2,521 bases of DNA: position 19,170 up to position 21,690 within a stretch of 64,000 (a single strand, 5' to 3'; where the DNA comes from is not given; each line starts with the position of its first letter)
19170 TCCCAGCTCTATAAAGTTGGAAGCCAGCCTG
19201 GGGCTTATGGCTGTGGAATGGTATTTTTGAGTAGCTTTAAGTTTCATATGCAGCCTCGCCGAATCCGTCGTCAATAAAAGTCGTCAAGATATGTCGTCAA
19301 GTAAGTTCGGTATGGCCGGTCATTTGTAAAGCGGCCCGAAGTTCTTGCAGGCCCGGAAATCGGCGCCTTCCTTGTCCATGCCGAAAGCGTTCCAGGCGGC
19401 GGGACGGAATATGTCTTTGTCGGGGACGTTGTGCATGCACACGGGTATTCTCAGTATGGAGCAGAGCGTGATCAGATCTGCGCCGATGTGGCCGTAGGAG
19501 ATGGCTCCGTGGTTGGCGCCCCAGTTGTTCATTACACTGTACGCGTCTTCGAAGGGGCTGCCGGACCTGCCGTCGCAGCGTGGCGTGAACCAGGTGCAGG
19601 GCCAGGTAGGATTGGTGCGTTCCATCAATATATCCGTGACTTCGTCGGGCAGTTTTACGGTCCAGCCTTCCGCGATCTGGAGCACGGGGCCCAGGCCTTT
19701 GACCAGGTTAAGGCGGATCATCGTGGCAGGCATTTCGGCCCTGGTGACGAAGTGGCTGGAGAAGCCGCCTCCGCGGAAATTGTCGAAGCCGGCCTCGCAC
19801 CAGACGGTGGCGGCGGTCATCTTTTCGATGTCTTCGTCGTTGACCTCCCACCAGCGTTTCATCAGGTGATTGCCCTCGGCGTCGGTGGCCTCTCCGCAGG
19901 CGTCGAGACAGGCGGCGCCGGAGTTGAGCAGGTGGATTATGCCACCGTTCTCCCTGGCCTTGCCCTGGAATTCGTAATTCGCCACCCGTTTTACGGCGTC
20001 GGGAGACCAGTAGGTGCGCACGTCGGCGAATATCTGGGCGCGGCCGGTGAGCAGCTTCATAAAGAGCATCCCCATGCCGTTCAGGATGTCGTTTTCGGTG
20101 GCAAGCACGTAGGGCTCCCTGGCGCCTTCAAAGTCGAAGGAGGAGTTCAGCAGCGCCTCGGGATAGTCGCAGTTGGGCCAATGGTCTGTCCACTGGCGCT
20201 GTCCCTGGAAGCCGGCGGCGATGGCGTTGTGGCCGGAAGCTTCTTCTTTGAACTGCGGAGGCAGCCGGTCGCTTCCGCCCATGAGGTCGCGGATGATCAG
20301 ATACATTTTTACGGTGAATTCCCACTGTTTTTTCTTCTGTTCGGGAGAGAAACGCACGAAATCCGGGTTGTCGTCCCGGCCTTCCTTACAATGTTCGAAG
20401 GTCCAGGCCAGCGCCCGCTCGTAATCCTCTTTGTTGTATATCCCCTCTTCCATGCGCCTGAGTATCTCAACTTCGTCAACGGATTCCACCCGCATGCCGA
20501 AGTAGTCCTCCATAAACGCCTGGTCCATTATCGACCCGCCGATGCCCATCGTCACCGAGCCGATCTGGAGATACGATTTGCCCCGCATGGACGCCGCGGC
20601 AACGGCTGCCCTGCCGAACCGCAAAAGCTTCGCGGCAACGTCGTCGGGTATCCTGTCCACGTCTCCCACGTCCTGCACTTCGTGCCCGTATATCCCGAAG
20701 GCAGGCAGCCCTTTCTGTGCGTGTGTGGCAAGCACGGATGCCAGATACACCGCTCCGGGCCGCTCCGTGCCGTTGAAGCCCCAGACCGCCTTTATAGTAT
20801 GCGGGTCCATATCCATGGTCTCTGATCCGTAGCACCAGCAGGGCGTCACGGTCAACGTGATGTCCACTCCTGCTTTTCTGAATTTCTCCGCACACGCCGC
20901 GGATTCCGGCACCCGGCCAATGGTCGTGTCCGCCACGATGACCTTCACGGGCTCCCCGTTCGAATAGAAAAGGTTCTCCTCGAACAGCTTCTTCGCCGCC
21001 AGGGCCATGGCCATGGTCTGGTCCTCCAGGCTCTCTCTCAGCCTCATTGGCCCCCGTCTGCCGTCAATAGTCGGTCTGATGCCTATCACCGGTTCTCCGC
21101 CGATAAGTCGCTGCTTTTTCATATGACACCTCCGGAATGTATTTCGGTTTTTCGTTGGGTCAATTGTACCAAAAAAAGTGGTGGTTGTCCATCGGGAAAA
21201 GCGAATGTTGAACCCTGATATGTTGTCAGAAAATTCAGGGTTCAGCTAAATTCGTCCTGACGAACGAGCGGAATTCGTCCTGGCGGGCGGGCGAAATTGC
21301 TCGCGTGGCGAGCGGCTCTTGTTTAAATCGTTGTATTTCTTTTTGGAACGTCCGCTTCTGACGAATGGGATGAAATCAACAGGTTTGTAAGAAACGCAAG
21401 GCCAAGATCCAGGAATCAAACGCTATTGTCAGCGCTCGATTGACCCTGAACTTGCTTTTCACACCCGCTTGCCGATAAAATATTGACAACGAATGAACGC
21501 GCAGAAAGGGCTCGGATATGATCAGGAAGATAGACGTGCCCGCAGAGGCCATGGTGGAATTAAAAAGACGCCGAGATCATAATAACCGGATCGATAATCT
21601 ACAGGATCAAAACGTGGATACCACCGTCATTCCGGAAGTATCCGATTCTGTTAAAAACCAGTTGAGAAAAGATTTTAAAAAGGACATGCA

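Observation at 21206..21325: Second conserved hairpin class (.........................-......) with conserved stem but unrelated loops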

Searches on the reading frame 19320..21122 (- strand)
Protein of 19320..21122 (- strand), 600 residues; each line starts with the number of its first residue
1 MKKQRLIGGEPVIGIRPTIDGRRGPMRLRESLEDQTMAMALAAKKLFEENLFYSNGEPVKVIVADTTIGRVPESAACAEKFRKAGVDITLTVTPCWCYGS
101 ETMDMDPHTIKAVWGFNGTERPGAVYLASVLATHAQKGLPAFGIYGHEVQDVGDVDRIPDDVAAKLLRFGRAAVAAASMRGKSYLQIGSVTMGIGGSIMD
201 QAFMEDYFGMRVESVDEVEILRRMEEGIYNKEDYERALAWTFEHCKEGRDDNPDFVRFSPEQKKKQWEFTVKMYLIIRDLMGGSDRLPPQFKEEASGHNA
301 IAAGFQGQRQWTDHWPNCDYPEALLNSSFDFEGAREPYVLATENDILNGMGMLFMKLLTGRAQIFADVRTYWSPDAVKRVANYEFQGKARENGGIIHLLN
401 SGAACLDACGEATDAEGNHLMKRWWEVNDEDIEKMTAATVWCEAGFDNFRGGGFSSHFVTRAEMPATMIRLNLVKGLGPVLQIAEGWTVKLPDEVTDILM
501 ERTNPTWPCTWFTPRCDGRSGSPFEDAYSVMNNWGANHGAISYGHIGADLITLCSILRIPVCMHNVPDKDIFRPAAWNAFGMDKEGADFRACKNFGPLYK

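Call 15: find_encoding_contigs(protein=window:19320-21122:-, flank=10000, max_places=10)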
Protein window:19320-21122:- (600 aa): 7 contigs read that carry it; 4 places shown.
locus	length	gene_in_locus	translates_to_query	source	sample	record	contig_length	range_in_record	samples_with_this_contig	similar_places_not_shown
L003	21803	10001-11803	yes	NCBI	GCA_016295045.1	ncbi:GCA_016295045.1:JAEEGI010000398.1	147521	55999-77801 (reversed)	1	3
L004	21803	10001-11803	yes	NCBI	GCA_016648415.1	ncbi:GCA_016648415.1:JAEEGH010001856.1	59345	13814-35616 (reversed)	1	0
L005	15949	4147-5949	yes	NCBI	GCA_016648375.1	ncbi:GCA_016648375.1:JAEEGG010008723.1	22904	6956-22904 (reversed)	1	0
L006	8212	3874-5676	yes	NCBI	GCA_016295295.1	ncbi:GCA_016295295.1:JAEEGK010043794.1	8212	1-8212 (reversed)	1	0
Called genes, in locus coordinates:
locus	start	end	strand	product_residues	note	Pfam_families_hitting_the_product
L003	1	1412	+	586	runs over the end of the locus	PF07497:Rho_RNA_bind, PF00006:ATP-synt_ab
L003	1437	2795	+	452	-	PF01488:Shikimate_DH (faint), PF02254:TrkA_N, PF03435:Sacchrp_dh_NADP (faint), PF03807:F420_oxidored (faint), PF13241:NAD_binding_7 (faint), PF02080:TrkA_C, PF02254:TrkA_N, PF02080:TrkA_C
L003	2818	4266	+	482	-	PF02386:TrkH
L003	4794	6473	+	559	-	PF00501:AMP-binding, PF13193:AMP-binding_C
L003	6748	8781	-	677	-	-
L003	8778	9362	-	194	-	PF04542:Sigma70_r2, PF08281:Sigma70_r4_2 (weak)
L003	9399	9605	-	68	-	-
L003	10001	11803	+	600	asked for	PF07881:Fucose_iso_N1, PF07882:Fucose_iso_N2, PF02952:Fucose_iso_C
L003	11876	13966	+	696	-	PF22848:ASD1_dom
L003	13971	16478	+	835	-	PF00933:Glyco_hydro_3, PF01915:Glyco_hydro_3_C, PF14310:Fn3-like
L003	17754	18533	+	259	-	-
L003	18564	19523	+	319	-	PF01256:Carb_kinase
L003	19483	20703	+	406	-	PF01168:Ala_racemase_N, PF00842:Ala_racemase_C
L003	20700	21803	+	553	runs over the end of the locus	PF03629:SASA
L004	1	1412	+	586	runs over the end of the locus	PF07497:Rho_RNA_bind, PF00006:ATP-synt_ab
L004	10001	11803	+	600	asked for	PF07881:Fucose_iso_N1, PF07882:Fucose_iso_N2, PF02952:Fucose_iso_C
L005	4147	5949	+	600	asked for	PF07881:Fucose_iso_N1, PF07882:Fucose_iso_N2, PF02952:Fucose_iso_C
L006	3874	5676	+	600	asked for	PF07881:Fucose_iso_N1, PF07882:Fucose_iso_N2, PF02952:Fucose_iso_C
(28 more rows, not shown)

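Call 19: search_protein_families(library=pfam, proteins=[window:19320-21122:-])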
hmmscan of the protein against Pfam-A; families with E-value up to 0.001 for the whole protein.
window:19320-21122:- (600 aa): 3 families
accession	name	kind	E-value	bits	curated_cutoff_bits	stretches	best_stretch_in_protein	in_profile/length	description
PF07882.17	Fucose_iso_N2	-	2.4e-82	275.3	22.3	1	182-360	1-180/180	L-fucose isomerase, second N-terminal domain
PF07881.17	Fucose_iso_N1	-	9.8e-71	237.5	28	1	11-181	2-169/169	L-fucose isomerase, first N-terminal domain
PF02952.23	Fucose_iso_C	-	2.9e-42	144.1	29.3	1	398-564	1-143/143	L-fucose isomerase, C-terminal domain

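Call 27: find_homologous_proteins(query=window:19320-21122:-, max_evalue=1e-50)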
Query window:19320-21122:- (600 aa): 8000 proteins with E <= 1e-50 among 8000 candidates; the best 120 are listed.
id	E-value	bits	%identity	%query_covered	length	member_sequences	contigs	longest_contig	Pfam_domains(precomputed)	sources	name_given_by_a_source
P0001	0.0e+0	1427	100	100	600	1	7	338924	PF02952.24,PF07881.18,PF07882.18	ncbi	-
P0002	0.0e+0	1416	99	100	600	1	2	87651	PF02952.24,PF07881.18,PF07882.18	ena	-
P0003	0.0e+0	1368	100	96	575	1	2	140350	PF02952.24,PF07881.18,PF07882.18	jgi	jgi:L-fucose isomerase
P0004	0.0e+0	1342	93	100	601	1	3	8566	PF02952.24,PF07881.18,PF07882.18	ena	-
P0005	0.0e+0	1342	93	100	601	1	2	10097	PF02952.24,PF07881.18,PF07882.18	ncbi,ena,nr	ncbi:MAG: L-fucose isomerase [Clostridia bacterium]|nr:L-fucose isomerase [Clostridia bacterium]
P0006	0.0e+0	1342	93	100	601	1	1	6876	PF02952.24,PF07881.18,PF07882.18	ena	-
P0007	0.0e+0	1338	93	100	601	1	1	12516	PF02952.24,PF07881.18,PF07882.18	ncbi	-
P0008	0.0e+0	1337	93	100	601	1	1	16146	PF02952.24,PF07881.18,PF07882.18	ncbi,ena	-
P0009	0.0e+0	1336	93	100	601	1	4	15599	PF02952.24,PF07881.18,PF07882.18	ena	-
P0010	0.0e+0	1336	93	100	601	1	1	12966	PF02952.24,PF07881.18,PF07882.18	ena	-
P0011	0.0e+0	1336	93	100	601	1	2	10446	PF02952.24,PF07881.18,PF07882.18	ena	-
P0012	0.0e+0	1336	93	100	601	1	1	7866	PF02952.24,PF07881.18,PF07882.18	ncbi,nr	ncbi:MAG: L-fucose isomerase [Clostridia bacterium]|nr:L-fucose isomerase [Clostridia bacterium]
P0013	0.0e+0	1334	93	100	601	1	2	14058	PF02952.24,PF07881.18,PF07882.18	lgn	-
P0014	0.0e+0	1334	93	100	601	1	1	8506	PF02952.24,PF07881.18,PF07882.18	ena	-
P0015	0.0e+0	1334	93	100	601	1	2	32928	PF02952.24,PF07881.18,PF07882.18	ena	-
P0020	0.0e+0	1311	91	100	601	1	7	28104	PF02952.24,PF07881.18,PF07882.18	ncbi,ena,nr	ncbi:MAG: L-fucose isomerase [Clostridia bacterium]|nr:L-fucose isomerase [Clostridia bacterium] MBR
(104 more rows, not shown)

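Call 28: find_encoding_contigs(protein=P0015, flank=10000, max_places=4)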
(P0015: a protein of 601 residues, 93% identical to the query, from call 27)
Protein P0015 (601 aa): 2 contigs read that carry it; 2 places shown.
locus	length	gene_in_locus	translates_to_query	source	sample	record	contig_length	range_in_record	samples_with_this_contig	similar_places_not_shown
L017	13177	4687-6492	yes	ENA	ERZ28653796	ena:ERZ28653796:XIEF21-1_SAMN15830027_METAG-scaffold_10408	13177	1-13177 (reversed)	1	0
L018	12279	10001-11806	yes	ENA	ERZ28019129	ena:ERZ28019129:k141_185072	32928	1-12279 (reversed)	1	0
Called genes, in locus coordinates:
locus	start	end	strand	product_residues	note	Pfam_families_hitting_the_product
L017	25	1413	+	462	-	PF03629:SASA, PF00293:NUDIX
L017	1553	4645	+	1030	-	PF03065:Glyco_hydro_57, PF01074:Glyco_hydro_38N, PF09261:Alpha-mann_mid, PF07748:Glyco_hydro_38C, PF17677:Glyco_hydro38C2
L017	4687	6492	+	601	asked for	PF07881:Fucose_iso_N1, PF07882:Fucose_iso_N2, PF02952:Fucose_iso_C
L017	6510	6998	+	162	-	-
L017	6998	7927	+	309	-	PF01256:Carb_kinase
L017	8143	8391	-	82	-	-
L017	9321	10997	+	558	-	PF03629:SASA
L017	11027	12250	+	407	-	PF01704:UDPGP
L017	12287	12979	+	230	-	-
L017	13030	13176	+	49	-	?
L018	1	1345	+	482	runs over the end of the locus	PF02386:TrkH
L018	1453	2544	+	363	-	PF01266:DAO (weak), PF01494:FAD_binding_3, PF04820:Trp_halogenase (faint), PF07992:Pyr_redox_2, PF13738:Pyr_redox_3 (weak)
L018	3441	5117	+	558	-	PF00501:AMP-binding, PF13193:AMP-binding_C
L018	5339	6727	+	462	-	PF03629:SASA, PF00293:NUDIX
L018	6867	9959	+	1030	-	PF03065:Glyco_hydro_57, PF01074:Glyco_hydro_38N, PF09261:Alpha-mann_mid, PF07748:Glyco_hydro_38C, PF17677:Glyco_hydro38C2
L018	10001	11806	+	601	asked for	PF07881:Fucose_iso_N1, PF07882:Fucose_iso_N2, PF02952:Fucose_iso_C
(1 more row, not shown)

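Call 29: find_encoding_contigs(protein=P0020, flank=10000, max_places=4)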
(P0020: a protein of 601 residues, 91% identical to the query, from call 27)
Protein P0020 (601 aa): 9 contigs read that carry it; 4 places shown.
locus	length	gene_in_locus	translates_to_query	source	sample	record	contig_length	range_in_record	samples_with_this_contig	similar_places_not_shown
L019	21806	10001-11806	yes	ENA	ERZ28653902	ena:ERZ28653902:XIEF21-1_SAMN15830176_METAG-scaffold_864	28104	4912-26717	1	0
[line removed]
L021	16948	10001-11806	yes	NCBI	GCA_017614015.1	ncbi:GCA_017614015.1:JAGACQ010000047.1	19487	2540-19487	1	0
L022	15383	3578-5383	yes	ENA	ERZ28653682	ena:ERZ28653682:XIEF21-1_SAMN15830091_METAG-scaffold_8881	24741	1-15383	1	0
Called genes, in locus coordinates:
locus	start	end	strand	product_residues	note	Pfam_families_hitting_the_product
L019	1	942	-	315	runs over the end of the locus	-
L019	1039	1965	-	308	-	PF02517:Rce1-like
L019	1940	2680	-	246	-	PF01790:LGT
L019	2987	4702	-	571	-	-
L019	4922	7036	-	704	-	PF02065:Melibiase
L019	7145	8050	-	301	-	PF02311:AraC_binding, PF07883:Cupin_2, PF12833:HTH_18, PF00165:HTH_AraC (weak)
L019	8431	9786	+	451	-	-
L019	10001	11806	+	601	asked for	PF07881:Fucose_iso_N1, PF07882:Fucose_iso_N2, PF02952:Fucose_iso_C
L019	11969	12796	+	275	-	PF00924:MS_channel_2nd, PF21082:MS_channel_3rd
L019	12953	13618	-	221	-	PF05762:VWA_CoxE (weak), PF00092:VWA (weak)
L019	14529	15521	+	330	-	-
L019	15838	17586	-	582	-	PF00111:Fer2 (weak), PF13510:Fer2_4, PF13187:Fer4_9 (faint), PF10588:NADH-G_4Fe-4S_3, PF22117:Fer4_Nqo3 (weak), PF12838:Fer4_7, PF02906:Fe_hyd_lg_C, PF02256:Fe_hyd_SSU, +3 more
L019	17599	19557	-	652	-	PF01257:2Fe-2S_thioredx (weak), PF01512:Complex1_51K, PF10531:SLBB, PF10589:NADH_4Fe-4S, PF00037:Fer4, PF12797:Fer4_2 (weak), PF12837:Fer4_6 (weak), PF12838:Fer4_7, +5 more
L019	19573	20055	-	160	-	PF01257:2Fe-2S_thioredx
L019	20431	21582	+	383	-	-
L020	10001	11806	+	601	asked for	PF07881:Fucose_iso_N1, PF07882:Fucose_iso_N2, PF02952:Fucose_iso_C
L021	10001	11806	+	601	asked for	PF07881:Fucose_iso_N1, PF07882:Fucose_iso_N2, PF02952:Fucose_iso_C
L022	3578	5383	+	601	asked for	PF07881:Fucose_iso_N1, PF07882:Fucose_iso_N2, PF02952:Fucose_iso_C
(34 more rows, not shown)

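Call 62: find_encoding_contigs(protein=P0002, flank=10000, max_places=3)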
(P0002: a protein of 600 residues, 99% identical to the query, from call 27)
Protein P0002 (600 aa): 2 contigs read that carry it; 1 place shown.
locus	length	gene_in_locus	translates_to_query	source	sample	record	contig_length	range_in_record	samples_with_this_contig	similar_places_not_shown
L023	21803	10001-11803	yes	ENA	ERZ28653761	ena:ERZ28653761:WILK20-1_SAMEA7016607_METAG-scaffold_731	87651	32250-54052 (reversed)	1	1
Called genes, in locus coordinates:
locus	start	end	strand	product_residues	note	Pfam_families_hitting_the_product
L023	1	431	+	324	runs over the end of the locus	PF07261:DnaB_2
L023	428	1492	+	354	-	PF01695:IstB_IS21, PF00308:Bac_DnaA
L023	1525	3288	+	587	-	PF07497:Rho_RNA_bind, PF00006:ATP-synt_ab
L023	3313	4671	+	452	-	PF01488:Shikimate_DH (faint), PF02254:TrkA_N, PF03435:Sacchrp_dh_NADP (faint), PF03807:F420_oxidored (faint), PF13241:NAD_binding_7 (faint), PF02080:TrkA_C, PF02254:TrkA_N, PF02080:TrkA_C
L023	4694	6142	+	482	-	PF02386:TrkH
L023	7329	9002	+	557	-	PF00501:AMP-binding, PF13193:AMP-binding_C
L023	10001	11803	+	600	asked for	PF07881:Fucose_iso_N1, PF07882:Fucose_iso_N2, PF02952:Fucose_iso_C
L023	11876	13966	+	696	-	PF22848:ASD1_dom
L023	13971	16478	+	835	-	PF00933:Glyco_hydro_3, PF01915:Glyco_hydro_3_C, PF14310:Fn3-like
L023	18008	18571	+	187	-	-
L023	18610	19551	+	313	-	PF01256:Carb_kinase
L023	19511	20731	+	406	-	PF01168:Ala_racemase_N, PF00842:Ala_racemase_C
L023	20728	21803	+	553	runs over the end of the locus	PF03629:SASA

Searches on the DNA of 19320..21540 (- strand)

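Call 31: search_rna_families(sources=[L008, L009, L010, L014, L017, L018, L019], threshold=gathering)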
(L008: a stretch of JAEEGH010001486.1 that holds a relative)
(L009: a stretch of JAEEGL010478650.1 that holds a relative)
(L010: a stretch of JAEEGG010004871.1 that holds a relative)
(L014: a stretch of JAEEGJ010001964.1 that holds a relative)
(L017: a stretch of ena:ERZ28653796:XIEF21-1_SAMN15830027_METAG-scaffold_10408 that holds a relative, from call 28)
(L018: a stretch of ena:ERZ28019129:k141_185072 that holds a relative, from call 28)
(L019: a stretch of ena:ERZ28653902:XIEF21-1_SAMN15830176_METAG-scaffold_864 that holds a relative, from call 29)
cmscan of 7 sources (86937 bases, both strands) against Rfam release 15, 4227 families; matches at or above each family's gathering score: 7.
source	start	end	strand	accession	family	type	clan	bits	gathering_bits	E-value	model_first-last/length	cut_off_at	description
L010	10951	11029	-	RF01706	Gut-1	Gene; sRNA;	-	70.1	50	8.2e-12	1-77/77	no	Gut-1 RNA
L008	537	612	+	RF01706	Gut-1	Gene; sRNA;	-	69.1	50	1.4e-11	1-77/77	no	Gut-1 RNA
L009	1306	1381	-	RF01706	Gut-1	Gene; sRNA;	-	69.1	50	1.4e-11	1-77/77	no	Gut-1 RNA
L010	10127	10202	+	RF01706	Gut-1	Gene; sRNA;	-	66.2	50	7.6e-11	1-77/77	no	Gut-1 RNA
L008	12160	12232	-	RF00005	tRNA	Gene; tRNA;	CL00001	61.7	29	8.1e-11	1-71/71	no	tRNA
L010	11036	11111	-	RF01706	Gut-1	Gene; sRNA;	-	59.4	50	4.1e-09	1-77/77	no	Gut-1 RNA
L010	10866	10944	-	RF01706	Gut-1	Gene; sRNA;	-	57.5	50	1.2e-08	1-77/77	no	Gut-1 RNA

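Call 79: search_rna_families(source=window, start=21100, end=21540, threshold=evalue, max_evalue=1)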
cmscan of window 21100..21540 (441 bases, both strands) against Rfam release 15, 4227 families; matches with E-value up to 1: 1.
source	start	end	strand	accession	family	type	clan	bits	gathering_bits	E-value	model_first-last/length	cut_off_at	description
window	21243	21302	+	RF01706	Gut-1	Gene; sRNA;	-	22.4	50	0.045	1-77/77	no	Gut-1 RNA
